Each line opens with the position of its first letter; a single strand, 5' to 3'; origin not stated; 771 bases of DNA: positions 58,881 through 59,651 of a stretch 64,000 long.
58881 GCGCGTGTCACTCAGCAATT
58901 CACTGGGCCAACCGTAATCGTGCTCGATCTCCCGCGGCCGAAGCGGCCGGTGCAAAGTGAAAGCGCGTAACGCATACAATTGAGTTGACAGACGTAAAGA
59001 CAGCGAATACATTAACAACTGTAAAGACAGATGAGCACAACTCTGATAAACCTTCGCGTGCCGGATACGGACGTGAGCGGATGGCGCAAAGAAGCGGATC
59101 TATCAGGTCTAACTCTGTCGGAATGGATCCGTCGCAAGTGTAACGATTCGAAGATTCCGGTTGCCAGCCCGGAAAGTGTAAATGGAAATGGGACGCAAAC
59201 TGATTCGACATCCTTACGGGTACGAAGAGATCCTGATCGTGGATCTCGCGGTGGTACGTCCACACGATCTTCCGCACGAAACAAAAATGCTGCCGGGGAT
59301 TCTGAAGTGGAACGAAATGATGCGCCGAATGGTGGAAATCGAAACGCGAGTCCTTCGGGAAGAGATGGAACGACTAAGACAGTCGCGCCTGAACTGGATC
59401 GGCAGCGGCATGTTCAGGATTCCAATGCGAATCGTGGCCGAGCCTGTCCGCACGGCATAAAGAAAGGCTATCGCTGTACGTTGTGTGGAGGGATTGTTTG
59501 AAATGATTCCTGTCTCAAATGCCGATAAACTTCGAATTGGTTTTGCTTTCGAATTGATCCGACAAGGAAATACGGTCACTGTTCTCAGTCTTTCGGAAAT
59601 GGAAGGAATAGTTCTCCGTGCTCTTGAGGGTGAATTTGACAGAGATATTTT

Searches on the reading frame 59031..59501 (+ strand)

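Call 100: search_protein_families(library=pfam, proteins=[window:59031-59501:+], max_evalue=0.01)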
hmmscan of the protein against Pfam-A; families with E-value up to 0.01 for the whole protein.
window:59031-59501:+ (156 aa): 1 family
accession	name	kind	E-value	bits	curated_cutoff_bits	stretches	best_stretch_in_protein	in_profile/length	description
PF21983.2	NikA-like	-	0.00034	21.1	27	1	3-49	4-50/72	Mobilization protein NikA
